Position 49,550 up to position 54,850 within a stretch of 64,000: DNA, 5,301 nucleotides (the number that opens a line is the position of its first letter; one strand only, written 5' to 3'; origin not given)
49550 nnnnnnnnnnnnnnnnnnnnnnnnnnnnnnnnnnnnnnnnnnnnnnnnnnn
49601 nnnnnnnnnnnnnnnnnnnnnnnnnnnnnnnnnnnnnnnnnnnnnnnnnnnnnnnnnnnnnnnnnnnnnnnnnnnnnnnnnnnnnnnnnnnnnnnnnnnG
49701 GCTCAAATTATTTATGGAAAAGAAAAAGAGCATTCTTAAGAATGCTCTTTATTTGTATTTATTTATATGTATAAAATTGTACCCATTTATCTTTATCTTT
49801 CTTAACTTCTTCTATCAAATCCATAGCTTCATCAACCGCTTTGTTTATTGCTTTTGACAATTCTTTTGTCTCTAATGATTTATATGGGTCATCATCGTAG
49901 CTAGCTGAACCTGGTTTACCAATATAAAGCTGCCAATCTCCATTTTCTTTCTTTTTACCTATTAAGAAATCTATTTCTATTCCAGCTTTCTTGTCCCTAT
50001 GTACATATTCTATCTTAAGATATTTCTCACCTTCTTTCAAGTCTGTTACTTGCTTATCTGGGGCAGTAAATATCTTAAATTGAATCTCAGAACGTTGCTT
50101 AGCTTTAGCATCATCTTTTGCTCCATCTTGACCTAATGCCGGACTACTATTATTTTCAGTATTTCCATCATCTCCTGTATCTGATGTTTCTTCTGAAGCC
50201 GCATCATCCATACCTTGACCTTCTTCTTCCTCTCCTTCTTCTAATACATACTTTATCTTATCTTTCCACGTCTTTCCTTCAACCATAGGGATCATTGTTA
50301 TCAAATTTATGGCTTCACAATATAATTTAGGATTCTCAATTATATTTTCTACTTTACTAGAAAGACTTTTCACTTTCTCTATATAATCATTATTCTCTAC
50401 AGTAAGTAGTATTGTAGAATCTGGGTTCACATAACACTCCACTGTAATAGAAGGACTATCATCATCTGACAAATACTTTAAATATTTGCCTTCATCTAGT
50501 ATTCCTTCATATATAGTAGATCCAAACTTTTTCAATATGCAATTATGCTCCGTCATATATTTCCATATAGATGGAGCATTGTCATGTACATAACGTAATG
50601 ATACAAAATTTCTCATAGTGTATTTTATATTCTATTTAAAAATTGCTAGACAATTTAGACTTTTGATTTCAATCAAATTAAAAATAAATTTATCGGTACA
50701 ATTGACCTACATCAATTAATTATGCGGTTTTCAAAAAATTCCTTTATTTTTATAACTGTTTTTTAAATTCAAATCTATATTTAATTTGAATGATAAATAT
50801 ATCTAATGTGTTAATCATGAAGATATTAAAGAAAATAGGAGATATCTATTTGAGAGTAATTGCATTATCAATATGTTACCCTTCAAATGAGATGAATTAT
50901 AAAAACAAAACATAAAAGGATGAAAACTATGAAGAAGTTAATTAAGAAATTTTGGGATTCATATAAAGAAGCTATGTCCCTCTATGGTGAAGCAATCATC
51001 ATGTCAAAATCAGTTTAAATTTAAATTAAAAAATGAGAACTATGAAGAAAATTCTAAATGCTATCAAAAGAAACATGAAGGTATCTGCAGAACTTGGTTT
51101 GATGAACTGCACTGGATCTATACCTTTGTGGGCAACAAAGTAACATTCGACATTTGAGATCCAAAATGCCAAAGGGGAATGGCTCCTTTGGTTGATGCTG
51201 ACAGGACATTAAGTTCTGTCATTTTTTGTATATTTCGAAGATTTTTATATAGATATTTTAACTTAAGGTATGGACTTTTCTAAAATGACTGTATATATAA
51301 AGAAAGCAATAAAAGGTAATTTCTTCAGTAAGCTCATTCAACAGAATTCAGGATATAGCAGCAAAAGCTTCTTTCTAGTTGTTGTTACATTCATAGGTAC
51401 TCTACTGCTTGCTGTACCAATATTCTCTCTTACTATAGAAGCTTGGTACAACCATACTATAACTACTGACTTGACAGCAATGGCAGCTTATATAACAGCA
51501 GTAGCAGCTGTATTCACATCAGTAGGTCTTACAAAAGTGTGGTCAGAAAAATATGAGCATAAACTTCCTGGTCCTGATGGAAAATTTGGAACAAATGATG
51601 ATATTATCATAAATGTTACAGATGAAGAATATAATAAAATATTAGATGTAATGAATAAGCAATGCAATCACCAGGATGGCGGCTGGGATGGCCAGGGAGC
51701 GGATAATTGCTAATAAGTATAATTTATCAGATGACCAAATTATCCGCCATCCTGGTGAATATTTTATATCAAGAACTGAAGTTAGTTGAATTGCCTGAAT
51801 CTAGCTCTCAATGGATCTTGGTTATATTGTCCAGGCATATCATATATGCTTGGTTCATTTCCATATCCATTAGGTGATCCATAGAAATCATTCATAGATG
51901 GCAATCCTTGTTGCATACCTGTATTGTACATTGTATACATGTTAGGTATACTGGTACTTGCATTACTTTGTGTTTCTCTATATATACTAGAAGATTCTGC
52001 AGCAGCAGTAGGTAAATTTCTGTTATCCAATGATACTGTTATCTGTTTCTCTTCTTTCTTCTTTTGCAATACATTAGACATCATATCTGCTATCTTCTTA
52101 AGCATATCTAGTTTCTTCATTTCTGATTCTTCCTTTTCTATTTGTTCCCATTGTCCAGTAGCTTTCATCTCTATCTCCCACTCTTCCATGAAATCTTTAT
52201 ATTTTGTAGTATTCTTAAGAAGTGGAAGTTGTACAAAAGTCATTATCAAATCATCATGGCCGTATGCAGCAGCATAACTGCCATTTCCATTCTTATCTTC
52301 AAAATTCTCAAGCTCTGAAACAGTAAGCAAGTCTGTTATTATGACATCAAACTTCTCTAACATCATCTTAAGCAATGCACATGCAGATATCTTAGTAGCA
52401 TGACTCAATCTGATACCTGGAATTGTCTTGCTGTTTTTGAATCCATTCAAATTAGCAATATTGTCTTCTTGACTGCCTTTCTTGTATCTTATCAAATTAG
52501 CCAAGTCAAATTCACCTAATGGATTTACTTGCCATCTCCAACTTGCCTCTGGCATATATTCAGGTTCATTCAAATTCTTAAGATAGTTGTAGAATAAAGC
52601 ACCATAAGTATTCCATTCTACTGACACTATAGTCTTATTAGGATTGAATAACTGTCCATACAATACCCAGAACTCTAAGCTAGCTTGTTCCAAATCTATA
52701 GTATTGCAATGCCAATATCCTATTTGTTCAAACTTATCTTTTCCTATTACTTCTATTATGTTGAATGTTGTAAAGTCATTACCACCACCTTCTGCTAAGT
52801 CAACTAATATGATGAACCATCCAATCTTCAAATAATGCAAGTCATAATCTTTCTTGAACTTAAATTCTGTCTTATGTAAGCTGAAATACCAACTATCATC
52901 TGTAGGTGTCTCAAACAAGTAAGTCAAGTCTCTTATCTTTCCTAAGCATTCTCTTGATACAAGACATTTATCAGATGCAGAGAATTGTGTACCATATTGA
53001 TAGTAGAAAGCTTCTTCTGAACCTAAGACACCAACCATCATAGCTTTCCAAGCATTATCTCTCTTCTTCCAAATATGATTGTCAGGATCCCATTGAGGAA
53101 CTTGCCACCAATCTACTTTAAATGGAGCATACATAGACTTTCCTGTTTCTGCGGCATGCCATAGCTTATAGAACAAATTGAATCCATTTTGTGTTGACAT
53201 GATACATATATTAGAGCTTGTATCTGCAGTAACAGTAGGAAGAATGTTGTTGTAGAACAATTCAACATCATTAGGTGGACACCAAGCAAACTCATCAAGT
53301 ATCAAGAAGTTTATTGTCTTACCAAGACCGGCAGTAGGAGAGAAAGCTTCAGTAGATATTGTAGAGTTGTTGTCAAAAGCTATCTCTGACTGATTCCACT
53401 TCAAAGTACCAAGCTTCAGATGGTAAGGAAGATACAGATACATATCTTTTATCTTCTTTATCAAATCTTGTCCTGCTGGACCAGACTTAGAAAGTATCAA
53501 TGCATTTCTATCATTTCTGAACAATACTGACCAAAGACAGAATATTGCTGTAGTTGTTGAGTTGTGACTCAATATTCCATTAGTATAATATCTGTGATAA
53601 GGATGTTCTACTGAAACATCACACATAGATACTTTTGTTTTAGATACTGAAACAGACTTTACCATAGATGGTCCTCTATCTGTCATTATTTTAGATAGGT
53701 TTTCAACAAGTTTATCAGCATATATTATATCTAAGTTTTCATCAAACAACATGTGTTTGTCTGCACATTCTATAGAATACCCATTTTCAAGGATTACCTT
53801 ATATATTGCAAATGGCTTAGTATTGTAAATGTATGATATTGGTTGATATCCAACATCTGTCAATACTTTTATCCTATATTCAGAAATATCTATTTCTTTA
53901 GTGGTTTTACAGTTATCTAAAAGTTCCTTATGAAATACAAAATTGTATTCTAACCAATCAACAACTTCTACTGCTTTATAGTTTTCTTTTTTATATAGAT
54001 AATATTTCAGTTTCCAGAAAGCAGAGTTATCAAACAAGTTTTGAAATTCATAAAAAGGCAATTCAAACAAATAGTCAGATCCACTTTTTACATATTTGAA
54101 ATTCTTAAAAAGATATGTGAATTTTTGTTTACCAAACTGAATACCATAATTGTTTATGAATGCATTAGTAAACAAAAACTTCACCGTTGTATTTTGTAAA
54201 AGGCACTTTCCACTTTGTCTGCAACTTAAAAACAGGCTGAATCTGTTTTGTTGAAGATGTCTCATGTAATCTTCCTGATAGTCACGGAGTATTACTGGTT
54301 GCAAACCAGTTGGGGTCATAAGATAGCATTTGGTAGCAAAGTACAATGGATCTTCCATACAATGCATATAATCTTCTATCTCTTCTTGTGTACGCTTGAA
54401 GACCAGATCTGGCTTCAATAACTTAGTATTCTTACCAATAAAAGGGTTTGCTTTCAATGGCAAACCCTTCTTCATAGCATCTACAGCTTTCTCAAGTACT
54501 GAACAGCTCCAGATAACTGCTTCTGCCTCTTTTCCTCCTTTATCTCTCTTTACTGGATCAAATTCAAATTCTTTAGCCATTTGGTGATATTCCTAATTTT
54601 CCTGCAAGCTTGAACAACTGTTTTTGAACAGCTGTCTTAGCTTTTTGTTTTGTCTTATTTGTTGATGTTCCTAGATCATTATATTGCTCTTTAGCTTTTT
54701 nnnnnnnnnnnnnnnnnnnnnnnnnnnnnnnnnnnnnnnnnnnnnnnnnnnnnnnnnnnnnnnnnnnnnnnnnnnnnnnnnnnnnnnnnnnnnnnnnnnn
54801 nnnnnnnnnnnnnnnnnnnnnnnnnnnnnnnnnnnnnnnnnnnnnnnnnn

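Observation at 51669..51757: Diverged copy of the element keeps the fold through compensatory changes and doubles as the C-terminal coding sequence of a membrane protein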

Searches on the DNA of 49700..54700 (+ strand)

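Call 10: search_dna_similar(query=window:49700-54700:+, collection=phages, mode=distant, max_rows=25)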
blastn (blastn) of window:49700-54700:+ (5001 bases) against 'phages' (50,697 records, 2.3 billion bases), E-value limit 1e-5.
No match.

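Call 11: search_rna_families(source=window, start=51500, end=51900, threshold=evalue, max_evalue=10)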
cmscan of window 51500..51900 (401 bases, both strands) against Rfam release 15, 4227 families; matches with E-value up to 10: 9.
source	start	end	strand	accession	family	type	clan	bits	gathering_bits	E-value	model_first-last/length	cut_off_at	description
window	51586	51635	+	RF00532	snoMe18S-Um1356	Gene; snRNA; snoRNA; CD-box;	CL00054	17.1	50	9.5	1-86/86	no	Small nucleolar RNA Me18S-Um1356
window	51667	51759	+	RF03714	MIR774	Gene; miRNA;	-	16.1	80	2.9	1-98/98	no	MIR774 microRNA precursor family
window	51587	51620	+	RF00136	SNORD81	Gene; snRNA; snoRNA; CD-box;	CL00050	16.1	50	5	1-77/77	no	Small nucleolar RNA SNORD81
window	51774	51896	+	RF02555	hveRNA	Gene; rRNA;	-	15.4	90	7.8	1-124/124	no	mt-5S-like H. vermiformis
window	51583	51624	+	RF00574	SNORD69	Gene; snRNA; snoRNA; CD-box;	-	14.9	37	8.4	1-77/77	no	Small nucleolar RNA SNORD69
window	51588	51619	+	RF00266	snoZ17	Gene; snRNA; snoRNA; CD-box;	CL00053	14.2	44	9.4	1-71/71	no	Small nucleolar RNA Z17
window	51589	51617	+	RF00339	snoR60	Gene; snRNA; snoRNA; CD-box;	CL00074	13.5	40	8.4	1-72/72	no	Small nucleolar RNA snoR60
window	51505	51619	+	RF02756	ES239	Gene; sRNA;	-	12.7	62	9.4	1-123/123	no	ES239 sRNA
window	51587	51620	-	RF04195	MIR6217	Gene; miRNA;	-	10.3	110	9.7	96-129/228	no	MIR6217 microRNA precursor family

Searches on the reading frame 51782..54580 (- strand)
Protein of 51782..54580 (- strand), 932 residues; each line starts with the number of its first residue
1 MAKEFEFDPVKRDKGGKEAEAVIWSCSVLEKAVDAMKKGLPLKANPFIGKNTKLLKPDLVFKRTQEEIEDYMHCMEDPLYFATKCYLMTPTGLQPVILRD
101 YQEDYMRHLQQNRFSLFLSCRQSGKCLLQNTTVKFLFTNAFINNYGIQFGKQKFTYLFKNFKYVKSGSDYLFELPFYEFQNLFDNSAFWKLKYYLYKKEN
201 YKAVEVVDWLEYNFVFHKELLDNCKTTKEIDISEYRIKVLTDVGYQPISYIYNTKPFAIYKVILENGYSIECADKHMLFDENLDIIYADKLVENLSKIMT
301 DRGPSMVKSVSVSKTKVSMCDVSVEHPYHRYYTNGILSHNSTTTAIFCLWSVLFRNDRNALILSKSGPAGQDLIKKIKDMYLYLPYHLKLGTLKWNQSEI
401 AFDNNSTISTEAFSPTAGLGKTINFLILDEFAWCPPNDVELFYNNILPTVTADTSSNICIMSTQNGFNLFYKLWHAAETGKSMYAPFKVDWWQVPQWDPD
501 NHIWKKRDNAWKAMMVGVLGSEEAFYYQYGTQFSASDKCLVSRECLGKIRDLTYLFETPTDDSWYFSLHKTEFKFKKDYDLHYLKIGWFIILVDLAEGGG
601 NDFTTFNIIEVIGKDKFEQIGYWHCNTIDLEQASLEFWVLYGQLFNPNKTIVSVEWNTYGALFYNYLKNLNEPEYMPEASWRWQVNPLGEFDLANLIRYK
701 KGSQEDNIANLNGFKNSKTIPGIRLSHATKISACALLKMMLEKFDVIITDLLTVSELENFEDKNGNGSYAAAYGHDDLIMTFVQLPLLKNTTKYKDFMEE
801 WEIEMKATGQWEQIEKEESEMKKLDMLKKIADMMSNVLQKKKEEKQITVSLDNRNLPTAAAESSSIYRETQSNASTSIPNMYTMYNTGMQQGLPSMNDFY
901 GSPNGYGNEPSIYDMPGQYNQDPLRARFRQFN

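Call 12: search_dna_similar(query=window:51782-54580:-, collection=phages, mode=protein, max_rows=15)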
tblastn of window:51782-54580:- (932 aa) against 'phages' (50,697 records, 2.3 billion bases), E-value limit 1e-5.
Records with a match: 2572; places in all: 2575; records where one place covers at least 80% of the query: 2.
Best place of each record, by identity: <60% 2572.
By first word of the organism name: Escherichia 666; Synechococcus 378; Klebsiella 330; Salmonella 202; Vibrio 134; Shigella 89; Acinetobacter 71; Aeromonas 68; Cyanophage 61; Enterobacter 59; and 61 more.
By host as written in the record: - 468; Escherichia coli 277; Klebsiella pneumoniae 114; Synechococcus 107; Escherichia coli O157:H7 38; Synechococcus sp. 38; Salmonella enterica 29; Synechococcus sp. WH7803 28; and 568 more.
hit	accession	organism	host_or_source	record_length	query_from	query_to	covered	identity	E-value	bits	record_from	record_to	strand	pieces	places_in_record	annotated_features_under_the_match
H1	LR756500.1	uncultured phage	metagenomic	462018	20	800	77%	31.8%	1e-68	427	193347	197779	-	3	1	record has no annotation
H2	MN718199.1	Vibrio phage vB_VchM_Kuja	Vibrio cholerae O1 El Tor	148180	37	783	80%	26.6%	3e-47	190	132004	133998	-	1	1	terminase large subunit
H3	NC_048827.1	Vibrio phage vB_VchM_Kuja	Vibrio cholerae O1 El Tor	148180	37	783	80%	26.6%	3e-47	190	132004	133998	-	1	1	terminase large subunit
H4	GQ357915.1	Delftia phage PhiW-14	Delftia acidovorans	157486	64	797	79%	25.0%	2e-37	159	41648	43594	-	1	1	47: gp17 terminase DNA packaging enzyme large subunit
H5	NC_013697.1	Delftia phage PhiW-14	Delftia acidovorans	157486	64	797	79%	25.0%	2e-37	159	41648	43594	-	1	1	47: terminase large subunit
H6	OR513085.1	Chryseobacterium phage MA9V-2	Chryseobacterium indologenes MA9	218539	7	800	68%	28.8%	2e-34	237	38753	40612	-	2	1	terminase family protein | hypothetical protein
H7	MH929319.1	Serratia phage vB_SmaA_3M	Serratia marcescens 2170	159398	40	783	80%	24.3%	5e-44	180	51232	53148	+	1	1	putative terminase DNA packaging enzyme large subunit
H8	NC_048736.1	Serratia phage vB_SmaA_3M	Serratia marcescens 2170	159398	40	783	80%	24.3%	5e-44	180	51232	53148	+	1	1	terminase large subunit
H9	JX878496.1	Serratia phage phiMAM1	Serratia sp.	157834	40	783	80%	24.3%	7e-44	179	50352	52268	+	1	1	terminase subunit for DNA packaging, nuclease and ATPase large subunit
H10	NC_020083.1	Serratia phage phiMAM1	Serratia sp.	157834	40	783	80%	24.3%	7e-44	179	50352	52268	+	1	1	terminase large subunit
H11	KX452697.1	Serratia phage KNP4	Serratia sp.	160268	40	783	80%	24.3%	1e-43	179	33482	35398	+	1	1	record has no annotation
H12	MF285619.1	Serratia phage 2050H1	Serratia marcescens wk2050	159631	40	783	80%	24.3%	1e-43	179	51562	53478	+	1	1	terminase subunit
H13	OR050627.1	Chryseobacterium phage MA9V-1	Chryseobacterium indologenes MA9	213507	7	785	66%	28.5%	4e-34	234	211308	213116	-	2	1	terminase family protein | hypothetical protein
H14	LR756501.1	uncultured phage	metagenomic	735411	237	801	59%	31.6%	3e-45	256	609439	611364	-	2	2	record has no annotation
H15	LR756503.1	uncultured phage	metagenomic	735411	237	801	59%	31.6%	3e-45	256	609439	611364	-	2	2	record has no annotation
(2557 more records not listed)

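Call 53: search_protein_families(library=pfam, proteins=[window:51782-54580:-], max_evalue=0.01)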
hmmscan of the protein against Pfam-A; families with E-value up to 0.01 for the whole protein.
window:51782-54580:- (932 aa): 2 families
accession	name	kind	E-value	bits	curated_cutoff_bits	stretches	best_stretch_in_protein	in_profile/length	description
PF03237.21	Terminase_6N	-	0.0008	19.5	22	1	341-481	11-153/215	Terminase large subunit, T4likevirus-type, N-terminal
PF14890.11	Intein_splicing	-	0.0022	18.3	35.8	0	218-292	13-87/155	Intein splicing domain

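Call 54: search_protein_families(library=phrogs, proteins=[window:51782-54580:-], max_evalue=0.001)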
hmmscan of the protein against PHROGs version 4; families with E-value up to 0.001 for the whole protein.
window:51782-54580:- (932 aa): 3 families
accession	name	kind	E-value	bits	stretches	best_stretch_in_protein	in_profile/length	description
phrog_5989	-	head and packaging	4.3e-30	106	2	292-434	125-263/347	terminase large subunit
phrog_2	-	head and packaging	2.2e-20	74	1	67-793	129-597/807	terminase large subunit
phrog_36964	-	head and packaging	4e-20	72.5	2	308-475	400-569/890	terminase large subunit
